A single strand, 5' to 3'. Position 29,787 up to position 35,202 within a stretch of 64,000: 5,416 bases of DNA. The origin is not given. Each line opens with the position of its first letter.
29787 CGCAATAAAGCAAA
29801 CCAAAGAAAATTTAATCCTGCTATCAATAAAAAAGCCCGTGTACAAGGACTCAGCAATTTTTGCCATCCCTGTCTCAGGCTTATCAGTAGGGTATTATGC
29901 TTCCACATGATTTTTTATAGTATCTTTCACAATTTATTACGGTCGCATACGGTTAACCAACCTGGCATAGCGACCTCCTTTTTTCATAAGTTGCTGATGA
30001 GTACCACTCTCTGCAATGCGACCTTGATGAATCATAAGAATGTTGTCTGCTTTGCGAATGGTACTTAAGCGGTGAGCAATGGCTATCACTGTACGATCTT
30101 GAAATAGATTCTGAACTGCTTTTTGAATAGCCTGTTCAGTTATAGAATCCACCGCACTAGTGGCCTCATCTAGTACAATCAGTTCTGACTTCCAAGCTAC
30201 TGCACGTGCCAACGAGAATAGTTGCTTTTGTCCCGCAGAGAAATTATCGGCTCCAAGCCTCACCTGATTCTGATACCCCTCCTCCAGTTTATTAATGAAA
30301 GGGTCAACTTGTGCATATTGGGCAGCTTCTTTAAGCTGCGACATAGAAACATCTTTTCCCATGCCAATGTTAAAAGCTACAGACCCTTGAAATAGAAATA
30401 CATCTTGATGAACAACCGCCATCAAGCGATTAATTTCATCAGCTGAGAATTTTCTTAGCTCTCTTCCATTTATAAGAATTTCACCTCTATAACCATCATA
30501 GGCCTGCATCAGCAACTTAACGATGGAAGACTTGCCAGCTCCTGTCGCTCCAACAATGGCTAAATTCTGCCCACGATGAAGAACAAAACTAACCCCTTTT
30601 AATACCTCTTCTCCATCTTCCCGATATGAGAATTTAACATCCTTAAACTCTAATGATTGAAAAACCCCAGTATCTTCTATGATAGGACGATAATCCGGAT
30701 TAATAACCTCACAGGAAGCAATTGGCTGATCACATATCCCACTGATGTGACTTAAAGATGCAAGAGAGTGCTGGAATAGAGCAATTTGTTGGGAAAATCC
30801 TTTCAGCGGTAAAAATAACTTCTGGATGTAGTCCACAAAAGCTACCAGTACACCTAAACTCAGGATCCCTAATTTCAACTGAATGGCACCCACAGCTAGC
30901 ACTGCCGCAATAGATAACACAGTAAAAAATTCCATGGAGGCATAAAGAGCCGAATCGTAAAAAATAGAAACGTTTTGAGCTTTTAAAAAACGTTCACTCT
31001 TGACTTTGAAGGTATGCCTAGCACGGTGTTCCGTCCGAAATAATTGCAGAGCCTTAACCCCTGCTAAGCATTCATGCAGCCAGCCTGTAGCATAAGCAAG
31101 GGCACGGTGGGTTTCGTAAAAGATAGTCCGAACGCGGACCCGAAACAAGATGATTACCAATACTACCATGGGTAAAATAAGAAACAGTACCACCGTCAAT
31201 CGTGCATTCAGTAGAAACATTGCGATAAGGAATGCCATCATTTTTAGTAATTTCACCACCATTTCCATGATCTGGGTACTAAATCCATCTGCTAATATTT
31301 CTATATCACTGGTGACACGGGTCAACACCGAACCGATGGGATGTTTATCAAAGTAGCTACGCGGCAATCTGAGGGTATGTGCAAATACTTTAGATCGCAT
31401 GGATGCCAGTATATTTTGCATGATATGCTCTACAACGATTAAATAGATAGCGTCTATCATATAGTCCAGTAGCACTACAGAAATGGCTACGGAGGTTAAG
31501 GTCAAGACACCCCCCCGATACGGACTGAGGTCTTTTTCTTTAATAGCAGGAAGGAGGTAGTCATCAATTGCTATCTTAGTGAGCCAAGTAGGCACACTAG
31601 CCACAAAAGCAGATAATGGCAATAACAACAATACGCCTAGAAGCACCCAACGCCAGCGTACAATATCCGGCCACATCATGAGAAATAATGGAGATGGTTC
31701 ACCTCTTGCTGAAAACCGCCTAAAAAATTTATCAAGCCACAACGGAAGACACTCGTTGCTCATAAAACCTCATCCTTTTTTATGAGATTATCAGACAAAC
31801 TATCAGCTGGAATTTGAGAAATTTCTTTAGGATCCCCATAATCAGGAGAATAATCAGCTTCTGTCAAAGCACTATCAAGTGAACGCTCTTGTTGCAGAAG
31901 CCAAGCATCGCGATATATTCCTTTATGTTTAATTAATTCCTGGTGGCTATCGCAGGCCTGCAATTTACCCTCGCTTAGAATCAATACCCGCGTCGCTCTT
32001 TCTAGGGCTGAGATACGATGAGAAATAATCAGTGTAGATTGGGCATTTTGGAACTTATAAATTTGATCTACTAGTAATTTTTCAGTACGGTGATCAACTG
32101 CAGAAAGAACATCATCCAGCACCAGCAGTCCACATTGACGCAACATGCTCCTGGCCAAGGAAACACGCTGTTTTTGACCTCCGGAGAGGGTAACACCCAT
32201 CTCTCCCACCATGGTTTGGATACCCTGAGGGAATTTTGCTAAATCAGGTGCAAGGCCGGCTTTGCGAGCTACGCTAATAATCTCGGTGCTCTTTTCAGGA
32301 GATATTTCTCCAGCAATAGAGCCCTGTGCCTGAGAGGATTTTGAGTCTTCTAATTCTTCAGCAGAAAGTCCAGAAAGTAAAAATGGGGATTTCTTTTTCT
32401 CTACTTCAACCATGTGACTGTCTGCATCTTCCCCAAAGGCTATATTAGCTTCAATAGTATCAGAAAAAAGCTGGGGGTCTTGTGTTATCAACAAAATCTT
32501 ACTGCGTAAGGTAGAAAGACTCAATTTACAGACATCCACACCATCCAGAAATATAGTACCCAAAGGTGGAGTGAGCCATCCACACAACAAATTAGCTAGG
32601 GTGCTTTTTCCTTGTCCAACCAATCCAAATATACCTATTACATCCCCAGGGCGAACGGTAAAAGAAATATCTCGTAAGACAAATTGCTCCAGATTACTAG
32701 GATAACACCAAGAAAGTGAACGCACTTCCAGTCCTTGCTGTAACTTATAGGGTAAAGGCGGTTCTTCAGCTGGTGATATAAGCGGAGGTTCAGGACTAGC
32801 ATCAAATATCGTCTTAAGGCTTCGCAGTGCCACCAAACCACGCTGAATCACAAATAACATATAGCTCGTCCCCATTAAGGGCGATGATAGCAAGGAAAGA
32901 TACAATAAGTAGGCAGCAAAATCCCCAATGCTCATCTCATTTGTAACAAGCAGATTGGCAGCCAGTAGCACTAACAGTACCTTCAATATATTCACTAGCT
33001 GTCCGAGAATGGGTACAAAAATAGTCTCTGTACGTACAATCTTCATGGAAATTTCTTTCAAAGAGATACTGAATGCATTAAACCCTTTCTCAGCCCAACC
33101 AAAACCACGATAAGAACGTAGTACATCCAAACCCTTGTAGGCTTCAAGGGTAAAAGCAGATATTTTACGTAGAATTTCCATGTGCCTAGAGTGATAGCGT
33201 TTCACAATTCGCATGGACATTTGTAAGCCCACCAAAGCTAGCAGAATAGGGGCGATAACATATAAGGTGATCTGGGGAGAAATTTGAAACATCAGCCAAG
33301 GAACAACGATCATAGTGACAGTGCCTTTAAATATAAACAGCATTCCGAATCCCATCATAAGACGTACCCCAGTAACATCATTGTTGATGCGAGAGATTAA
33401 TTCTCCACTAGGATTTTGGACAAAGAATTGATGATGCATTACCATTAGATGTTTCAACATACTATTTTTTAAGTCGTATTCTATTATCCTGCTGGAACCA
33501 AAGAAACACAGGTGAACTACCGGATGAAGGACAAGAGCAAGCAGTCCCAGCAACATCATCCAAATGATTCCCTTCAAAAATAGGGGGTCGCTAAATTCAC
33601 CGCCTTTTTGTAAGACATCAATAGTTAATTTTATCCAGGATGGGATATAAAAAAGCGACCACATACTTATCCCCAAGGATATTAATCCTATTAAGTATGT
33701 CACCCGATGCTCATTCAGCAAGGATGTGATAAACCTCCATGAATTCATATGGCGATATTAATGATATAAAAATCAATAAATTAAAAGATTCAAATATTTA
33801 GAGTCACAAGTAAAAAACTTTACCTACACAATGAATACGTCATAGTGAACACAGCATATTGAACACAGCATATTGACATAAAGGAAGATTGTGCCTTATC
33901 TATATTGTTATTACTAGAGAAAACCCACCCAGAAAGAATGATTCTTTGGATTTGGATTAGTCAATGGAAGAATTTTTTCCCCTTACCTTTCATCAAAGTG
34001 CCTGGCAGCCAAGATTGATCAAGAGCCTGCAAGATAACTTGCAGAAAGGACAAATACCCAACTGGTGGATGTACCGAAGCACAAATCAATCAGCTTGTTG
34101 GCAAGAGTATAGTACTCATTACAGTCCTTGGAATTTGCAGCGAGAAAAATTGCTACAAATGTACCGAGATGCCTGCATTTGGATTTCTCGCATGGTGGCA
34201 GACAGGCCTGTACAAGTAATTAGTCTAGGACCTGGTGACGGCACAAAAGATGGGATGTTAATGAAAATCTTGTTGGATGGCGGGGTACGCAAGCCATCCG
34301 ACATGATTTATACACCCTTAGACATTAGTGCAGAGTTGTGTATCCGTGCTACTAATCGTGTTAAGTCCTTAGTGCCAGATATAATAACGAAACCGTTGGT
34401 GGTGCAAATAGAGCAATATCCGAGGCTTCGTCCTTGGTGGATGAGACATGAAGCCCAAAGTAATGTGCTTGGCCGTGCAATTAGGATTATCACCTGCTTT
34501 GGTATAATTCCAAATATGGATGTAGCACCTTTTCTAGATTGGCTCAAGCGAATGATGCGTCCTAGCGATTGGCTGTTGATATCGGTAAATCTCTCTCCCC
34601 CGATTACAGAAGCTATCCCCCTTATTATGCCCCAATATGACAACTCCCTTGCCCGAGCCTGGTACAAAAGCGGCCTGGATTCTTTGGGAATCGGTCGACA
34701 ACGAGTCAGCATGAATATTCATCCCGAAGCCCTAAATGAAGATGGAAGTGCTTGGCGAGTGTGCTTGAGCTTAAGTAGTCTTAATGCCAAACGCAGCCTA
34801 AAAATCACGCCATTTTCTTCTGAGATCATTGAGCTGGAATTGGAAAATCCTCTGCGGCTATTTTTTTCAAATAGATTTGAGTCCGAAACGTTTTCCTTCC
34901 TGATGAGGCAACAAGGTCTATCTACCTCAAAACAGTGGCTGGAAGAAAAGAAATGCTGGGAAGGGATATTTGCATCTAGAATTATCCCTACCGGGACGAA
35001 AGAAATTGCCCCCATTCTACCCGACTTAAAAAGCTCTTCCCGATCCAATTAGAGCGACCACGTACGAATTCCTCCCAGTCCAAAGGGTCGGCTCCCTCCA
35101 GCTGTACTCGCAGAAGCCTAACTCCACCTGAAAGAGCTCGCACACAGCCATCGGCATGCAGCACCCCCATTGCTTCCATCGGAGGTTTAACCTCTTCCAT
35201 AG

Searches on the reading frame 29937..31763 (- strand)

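Call 57: search_protein_families(library=pfam, proteins=[window:29937-31763:-], max_evalue=0.00001)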
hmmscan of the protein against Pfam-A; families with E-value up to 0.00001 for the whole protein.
window:29937-31763:- (608 aa): 3 families
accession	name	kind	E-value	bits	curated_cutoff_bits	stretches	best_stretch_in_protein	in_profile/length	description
PF00664.28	ABC_membrane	-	1.4e-34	120.5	28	1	50-317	10-271/274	ABC transporter transmembrane region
PF00005.33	ABC_tran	-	5.8e-26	92.2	25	1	388-536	1-137/137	ABC transporter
PF02463.25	SMC_N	-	1.9e-06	27.9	40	0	403-580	29-213/220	RecF/RecN/SMC N terminal domain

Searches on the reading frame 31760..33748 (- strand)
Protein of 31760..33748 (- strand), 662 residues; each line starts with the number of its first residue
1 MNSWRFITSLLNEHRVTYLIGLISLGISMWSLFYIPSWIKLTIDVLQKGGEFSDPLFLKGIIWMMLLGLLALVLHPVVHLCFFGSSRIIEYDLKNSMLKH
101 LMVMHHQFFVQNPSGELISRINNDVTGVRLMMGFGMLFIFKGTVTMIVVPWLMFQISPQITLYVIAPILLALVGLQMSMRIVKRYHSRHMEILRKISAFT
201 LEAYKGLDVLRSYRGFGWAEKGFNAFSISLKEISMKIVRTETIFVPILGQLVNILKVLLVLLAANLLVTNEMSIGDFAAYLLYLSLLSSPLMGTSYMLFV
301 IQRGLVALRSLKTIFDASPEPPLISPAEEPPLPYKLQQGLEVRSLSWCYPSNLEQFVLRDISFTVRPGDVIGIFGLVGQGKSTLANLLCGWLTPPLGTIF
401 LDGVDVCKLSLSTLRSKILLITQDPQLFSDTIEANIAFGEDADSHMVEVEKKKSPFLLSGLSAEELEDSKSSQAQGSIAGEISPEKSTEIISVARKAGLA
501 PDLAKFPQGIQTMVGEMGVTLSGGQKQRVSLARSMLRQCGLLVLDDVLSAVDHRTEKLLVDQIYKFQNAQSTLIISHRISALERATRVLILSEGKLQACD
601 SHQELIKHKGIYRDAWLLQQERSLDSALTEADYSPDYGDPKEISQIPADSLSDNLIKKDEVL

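Call 57: search_protein_families(library=pfam, proteins=[window:31760-33748:-], max_evalue=0.00001)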
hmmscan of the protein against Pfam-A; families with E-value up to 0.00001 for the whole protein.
window:31760-33748:- (662 aa): 3 families
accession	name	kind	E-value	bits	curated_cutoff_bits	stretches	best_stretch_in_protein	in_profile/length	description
PF00664.28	ABC_membrane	-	3.8e-28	99.4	28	1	20-291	3-274/274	ABC transporter transmembrane region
PF00005.33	ABC_tran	-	1.1e-23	84.7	25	1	358-547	1-135/137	ABC transporter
PF02463.25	SMC_N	-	7.3e-06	26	40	1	400-589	135-209/220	RecF/RecN/SMC N terminal domain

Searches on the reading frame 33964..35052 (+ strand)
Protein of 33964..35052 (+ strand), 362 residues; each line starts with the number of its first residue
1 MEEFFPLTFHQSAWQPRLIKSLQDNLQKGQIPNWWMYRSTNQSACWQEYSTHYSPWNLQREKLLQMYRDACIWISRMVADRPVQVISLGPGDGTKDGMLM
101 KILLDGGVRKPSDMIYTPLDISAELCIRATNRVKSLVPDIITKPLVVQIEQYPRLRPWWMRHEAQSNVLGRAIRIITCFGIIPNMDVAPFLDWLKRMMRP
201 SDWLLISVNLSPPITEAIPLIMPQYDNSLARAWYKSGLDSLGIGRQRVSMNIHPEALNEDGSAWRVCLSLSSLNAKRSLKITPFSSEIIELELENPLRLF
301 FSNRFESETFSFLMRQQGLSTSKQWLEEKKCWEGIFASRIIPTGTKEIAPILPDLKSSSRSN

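Call 57: search_protein_families(library=pfam, proteins=[window:33964-35052:+], max_evalue=0.00001)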
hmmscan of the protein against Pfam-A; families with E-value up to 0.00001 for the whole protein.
window:33964-35052:+ (362 aa): 1 family
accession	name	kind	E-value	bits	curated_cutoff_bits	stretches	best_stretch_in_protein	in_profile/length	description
PF10017.15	Methyltransf_33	-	9e-11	41.8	23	1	28-332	13-297/304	Histidine-specific methyltransferase, SAM-dependent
